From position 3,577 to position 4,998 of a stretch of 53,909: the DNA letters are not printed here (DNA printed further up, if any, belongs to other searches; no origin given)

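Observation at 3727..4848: Unplaced Cys-rich protein family (DPCGSG ... C-x2-C-x2-C ... KCQW) embedded in a sugar ABC operon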

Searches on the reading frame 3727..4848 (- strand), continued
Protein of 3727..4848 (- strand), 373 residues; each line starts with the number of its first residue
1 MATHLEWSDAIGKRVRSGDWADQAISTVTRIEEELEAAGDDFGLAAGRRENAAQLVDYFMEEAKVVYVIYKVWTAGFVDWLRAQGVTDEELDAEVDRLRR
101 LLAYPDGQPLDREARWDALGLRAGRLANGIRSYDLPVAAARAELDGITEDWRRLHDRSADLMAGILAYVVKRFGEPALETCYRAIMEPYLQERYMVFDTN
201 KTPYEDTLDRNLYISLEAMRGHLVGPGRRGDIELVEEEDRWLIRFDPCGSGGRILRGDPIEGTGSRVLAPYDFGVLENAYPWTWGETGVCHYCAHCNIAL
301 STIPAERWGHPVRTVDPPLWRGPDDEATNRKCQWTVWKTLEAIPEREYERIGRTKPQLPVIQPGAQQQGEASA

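Call 34: fold_search(model_id=the predicted structure, library=viral)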
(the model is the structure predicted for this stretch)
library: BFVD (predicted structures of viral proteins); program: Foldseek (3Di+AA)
matches with E <= 10: 164; with E <= 0.001: 0
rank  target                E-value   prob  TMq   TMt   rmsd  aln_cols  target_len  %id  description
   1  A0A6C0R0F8            1.4e-01  0.92  0.22  0.28   8.0       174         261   11  Capsid morphogenesis protein [Listeria phage LP-018]
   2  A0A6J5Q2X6            1.8e-01  0.10  0.12  0.14  47.2       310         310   14  Intramolecular chaperone auto-processing domain containing protein [uncultured Caudovirales phage]
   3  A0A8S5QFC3            6.0e-01  0.25  0.16  0.13  13.8       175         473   16  Minor capsid protein [Siphoviridae sp. ctoRD1]
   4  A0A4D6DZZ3            7.2e-01  0.38  0.20  0.15   8.8       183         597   14  Head morphogenesis protein [Raoultella phage RP180]
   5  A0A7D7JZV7            8.7e-01  0.07  0.12  0.09  40.4       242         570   10  (no name in the UniProt tables at hand)
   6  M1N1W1                9.6e-01  0.08  0.10  0.14  17.8       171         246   12  28.7 kDa protein [Cordyline virus 4]
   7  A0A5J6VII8            1.2e+00  0.06  0.11  0.08  19.7       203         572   12  Uncharacterized protein [Megaviridae environmental sample]
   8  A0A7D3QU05            1.4e+00  0.07  0.12  0.10  23.0       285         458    9  DnaJ chaperone protein [Fadolivirus FV1/VV64]
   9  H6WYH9                1.5e+00  0.06  0.13  0.18  26.8       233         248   12  Tail related protein [Hafnia phage Enc34]
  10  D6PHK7                1.7e+00  0.06  0.12  0.14  44.1       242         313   18  (no name in the UniProt tables at hand)
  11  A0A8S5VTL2            1.7e+00  0.02  0.09  0.12  23.2       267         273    7  (no name in the UniProt tables at hand)
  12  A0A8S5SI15            1.7e+00  0.10  0.13  0.16  12.6       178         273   11  Minor capsid component [Phage sp. ctqZP6]
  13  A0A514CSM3            1.8e+00  0.06  0.16  0.18  26.0       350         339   10  Uncharacterized protein [Achromobacter phage Motura]
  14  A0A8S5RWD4            1.9e+00  0.04  0.11  0.13  29.8       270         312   10  Uncharacterized protein [Siphoviridae sp. ctHip2]
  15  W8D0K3                2.0e+00  0.18  0.19  0.32   8.8       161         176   11  Uncharacterized protein [Erwinia phage PhiEaH1]
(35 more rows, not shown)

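Call 35: find_related_loci(query=A2, collection=genome_contigs, flank=10000)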
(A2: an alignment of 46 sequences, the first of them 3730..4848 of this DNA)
Query A2 (373 aa) in genome_contigs; peptide patterns used: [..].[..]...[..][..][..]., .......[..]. (x = any residue, [..] = any of these).
388 stretches matched a pattern; 369 encode a relative of the query (tblastn E <= 1e-3); the best 80 are kept; 80 distinct loci.
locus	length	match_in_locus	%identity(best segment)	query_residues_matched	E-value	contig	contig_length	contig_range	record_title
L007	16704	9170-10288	92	1-373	0e+0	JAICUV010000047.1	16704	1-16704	MAG: Chloroflexota bacterium isolate GZL_ISSM_2_bin.109 k141_1574370_length_16704_cov_11.5096, whole genome shotgun sequ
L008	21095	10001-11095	89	1-365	0e+0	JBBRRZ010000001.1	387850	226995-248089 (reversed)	MAG: Candidatus Limnocylindrales bacterium isolate La2_maxbin2.415 La2_maxbin2.415_K_1601227L387850_cov_35.8218, whole g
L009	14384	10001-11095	86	1-365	0e+0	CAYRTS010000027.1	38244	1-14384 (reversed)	MAG TPA_asm: uncultured Anaerolineaceae bacterium isolate binchicken_co186_197 genome assembly, contig: NODE_1054_length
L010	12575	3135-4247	85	1-371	0e+0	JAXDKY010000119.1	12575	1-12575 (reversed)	MAG: Chloroflexota bacterium isolate BP_605 scaffold_692467, whole genome shotgun sequence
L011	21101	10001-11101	85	1-367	0e+0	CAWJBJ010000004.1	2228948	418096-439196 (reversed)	MAG: uncultured Chloroflexia bacterium isolate MFD03602.bin.2.14 genome assembly, contig: contig_534, whole genome shotg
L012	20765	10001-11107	85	1-369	0e+0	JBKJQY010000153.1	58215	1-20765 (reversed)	MAG: Candidatus Limnocylindrales bacterium isolate ant_bin.514 k117_1593451, whole genome shotgun sequence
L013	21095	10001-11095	85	1-365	0e+0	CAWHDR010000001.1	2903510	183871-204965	MAG: uncultured Chloroflexia bacterium isolate MFD04212.bin.2.22 genome assembly, contig: contig_1642, whole genome shot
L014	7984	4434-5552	84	1-373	0e+0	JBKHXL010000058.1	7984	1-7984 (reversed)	MAG: Candidatus Limnocylindria bacterium isolate N_bin.19.orig k127_314258, whole genome shotgun sequence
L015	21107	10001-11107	84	1-369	0e+0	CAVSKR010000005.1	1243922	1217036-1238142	MAG: uncultured Chloroflexia bacterium isolate MFD09206.bin.1.191 genome assembly, contig: contig_4134, whole genome sho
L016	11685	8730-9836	83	1-369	0e+0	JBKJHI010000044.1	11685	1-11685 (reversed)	MAG: Candidatus Limnocylindrales bacterium isolate ant_bin.103 S1Ck117_2889153_flag_0_multi_16.9831_len_11685, whole gen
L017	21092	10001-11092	82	1-364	0e+0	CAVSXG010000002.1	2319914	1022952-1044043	MAG: uncultured Chloroflexia bacterium isolate MFD09212.bin.2.111 genome assembly, contig: contig_20265, whole genome sh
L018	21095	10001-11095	81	1-365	0e+0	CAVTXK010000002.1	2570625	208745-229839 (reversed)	MAG: uncultured Chloroflexia bacterium isolate MFD06742.bin.2.198 genome assembly, contig: contig_4554, whole genome sho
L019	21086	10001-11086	79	3-364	0e+0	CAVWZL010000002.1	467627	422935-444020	MAG: uncultured Chloroflexia bacterium isolate MFD04212.bin.2.194 genome assembly, contig: contig_18200, whole genome sh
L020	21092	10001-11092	77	1-364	0e+0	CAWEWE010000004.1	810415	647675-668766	MAG: uncultured Chloroflexia bacterium isolate MFD09206.bin.1.106 genome assembly, contig: contig_2064, whole genome sho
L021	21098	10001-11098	77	3-368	0e+0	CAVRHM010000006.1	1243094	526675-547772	MAG: uncultured Chloroflexia bacterium isolate MFD05567.bin.2.55 genome assembly, contig: contig_57904, whole genome sho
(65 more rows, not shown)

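Call 56: search_protein_families(library=pfam, proteins=[P0285, P0293, P0327, P0364, P0387, P0384, P0271, P0287, P0335, P0328], max_evalue=0.001)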
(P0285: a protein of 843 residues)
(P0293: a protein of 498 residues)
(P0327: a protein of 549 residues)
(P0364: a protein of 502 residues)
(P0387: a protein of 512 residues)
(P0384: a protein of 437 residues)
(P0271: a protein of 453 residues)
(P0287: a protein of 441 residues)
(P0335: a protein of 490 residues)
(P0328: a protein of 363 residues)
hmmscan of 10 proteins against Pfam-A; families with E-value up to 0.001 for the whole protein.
P0285 (843 aa): 0 families

P0293 (498 aa): 0 families

P0327 (549 aa): 0 families

P0364 (502 aa): 0 families

P0387 (512 aa): 0 families

P0384 (437 aa): 0 families

P0271 (453 aa): 0 families

P0287 (441 aa): 0 families

P0335 (490 aa): 1 family
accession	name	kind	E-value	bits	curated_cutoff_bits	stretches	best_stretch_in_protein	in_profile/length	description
PF01408.29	GFO_IDH_MocA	-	3.3e-13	50.8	24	1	424-489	39-103/120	Oxidoreductase family, NAD-binding Rossmann fold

P0328 (363 aa): 0 families

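Call 57: list_cluster_members(proteins=[P0323, P0347, P0354, P0359, P0369, P0383, P0301, P0324, P0260, P0246])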
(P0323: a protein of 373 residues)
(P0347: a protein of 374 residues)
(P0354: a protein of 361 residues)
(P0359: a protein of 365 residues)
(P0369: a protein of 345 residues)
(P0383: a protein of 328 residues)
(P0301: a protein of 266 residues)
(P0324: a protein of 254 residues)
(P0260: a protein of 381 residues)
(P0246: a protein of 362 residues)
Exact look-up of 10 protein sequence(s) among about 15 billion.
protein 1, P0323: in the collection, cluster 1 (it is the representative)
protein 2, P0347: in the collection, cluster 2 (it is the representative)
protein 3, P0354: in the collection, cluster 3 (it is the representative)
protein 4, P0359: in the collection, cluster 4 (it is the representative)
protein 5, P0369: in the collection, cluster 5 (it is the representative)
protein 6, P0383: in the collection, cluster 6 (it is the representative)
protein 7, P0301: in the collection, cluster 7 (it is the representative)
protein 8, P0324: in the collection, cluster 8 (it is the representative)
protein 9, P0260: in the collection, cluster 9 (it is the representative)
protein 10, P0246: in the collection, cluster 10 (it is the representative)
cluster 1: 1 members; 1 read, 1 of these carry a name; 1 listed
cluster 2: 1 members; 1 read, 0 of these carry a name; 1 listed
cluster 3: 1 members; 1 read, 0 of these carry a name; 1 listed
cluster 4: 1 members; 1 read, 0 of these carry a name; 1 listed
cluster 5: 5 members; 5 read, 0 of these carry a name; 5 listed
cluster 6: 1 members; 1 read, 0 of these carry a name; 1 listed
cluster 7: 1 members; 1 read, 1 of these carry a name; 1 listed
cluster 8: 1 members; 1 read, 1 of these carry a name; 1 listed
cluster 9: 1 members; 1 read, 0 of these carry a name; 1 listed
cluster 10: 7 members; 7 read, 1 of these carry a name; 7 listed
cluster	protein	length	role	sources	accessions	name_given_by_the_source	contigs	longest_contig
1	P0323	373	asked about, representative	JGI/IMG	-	hypothetical protein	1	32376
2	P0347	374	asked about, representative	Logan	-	-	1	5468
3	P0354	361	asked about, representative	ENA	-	-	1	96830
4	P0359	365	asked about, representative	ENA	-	-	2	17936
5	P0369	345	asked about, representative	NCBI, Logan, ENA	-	-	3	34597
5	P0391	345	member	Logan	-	-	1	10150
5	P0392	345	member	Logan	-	-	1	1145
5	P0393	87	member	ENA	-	-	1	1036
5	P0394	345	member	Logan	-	-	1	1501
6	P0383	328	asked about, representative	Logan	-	-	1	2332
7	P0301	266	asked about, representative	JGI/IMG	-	hypothetical protein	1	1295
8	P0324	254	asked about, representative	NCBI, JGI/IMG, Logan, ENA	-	hypothetical protein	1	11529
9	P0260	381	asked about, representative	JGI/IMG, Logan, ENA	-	-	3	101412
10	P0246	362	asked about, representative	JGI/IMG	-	-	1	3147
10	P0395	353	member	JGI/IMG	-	hypothetical protein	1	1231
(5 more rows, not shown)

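Call 58: find_encoding_contigs(protein=P0354, flank=8000, max_places=1)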
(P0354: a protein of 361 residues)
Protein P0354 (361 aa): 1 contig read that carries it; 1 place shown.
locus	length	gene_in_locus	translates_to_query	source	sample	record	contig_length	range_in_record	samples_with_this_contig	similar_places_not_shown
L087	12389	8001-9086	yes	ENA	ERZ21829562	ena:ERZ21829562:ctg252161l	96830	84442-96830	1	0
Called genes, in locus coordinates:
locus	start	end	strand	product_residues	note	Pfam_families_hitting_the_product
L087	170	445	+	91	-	-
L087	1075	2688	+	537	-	PF00496:SBP_bac_5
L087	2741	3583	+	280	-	PF00005:ABC_tran, PF02463:SMC_N (weak), PF13304:AAA_21 (faint)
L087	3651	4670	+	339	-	PF00005:ABC_tran, PF08352:oligo_HPY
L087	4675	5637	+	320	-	PF19300:BPD_transp_1_N, PF00528:BPD_transp_1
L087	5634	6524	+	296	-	PF00528:BPD_transp_1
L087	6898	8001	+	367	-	PF01408:GFO_IDH_MocA, PF22725:GFO_IDH_MocA_C3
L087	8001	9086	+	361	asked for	-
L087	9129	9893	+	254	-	PF00106:adh_short, PF01370:Epimerase (faint), PF13561:adh_short_C2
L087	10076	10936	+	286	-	PF12762:DDE_Tnp_IS1595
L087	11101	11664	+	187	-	-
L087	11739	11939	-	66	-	-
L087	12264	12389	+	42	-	?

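Call 59: find_encoding_contigs(protein=P0260, flank=8000, max_places=1)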
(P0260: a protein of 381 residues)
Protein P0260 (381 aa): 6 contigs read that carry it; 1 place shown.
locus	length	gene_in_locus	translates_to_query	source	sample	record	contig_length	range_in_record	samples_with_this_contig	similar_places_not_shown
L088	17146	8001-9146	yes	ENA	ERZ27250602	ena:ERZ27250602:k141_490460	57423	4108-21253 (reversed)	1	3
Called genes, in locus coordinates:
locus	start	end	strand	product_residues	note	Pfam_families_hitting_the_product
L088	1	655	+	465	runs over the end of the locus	PF11762:Arabinose_Iso_C (weak)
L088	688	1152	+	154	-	PF00903:Glyoxalase, PF13468:Glyoxalase_3 (weak), PF13669:Glyoxalase_4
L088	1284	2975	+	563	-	-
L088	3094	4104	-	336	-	PF00356:LacI, PF00532:Peripla_BP_1 (weak), PF13377:Peripla_BP_3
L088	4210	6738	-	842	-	-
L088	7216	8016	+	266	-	PF00106:adh_short, PF08659:KR, PF13561:adh_short_C2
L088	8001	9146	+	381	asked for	-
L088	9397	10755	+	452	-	PF11762:Arabinose_Iso_C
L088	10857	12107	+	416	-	PF07221:GlcNAc_2-epim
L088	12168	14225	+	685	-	-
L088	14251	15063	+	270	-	-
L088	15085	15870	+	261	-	-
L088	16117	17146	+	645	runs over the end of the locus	PF21959:DUF6923 (faint)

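Call 60: find_encoding_contigs(protein=P0324, flank=8000, max_places=1)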
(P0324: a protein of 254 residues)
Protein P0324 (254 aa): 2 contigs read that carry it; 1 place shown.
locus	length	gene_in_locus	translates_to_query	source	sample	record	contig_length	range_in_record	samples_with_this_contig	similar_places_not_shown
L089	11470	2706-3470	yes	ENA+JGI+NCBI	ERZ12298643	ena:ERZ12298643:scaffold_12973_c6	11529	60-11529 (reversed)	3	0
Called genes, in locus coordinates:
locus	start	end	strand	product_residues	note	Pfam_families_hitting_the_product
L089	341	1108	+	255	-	PF00106:adh_short, PF08659:KR, PF23441:SDR, PF13561:adh_short_C2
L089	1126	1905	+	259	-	-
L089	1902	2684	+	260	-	PF00106:adh_short, PF08659:KR, PF01370:Epimerase (weak), PF13561:adh_short_C2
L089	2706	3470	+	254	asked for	-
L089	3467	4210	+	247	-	PF06314:ADC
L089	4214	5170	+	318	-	PF00389:2-Hacid_dh, PF02826:2-Hacid_dh_C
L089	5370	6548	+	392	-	PF06379:RhaT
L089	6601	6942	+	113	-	PF05336:rhaM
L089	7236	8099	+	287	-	PF21033:RMD1-3 (faint), PF00515:TPR_1 (faint), PF07719:TPR_2 (faint), PF12895:ANAPC3 (faint), PF13174:TPR_6 (faint), PF13432:TPR_16, PF23914:TPR_CcmH_CycH (weak), PF13371:TPR_9 (weak), +4 more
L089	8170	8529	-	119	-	-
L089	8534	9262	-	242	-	PF00702:Hydrolase, PF13419:HAD_2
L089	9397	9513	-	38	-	-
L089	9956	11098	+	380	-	-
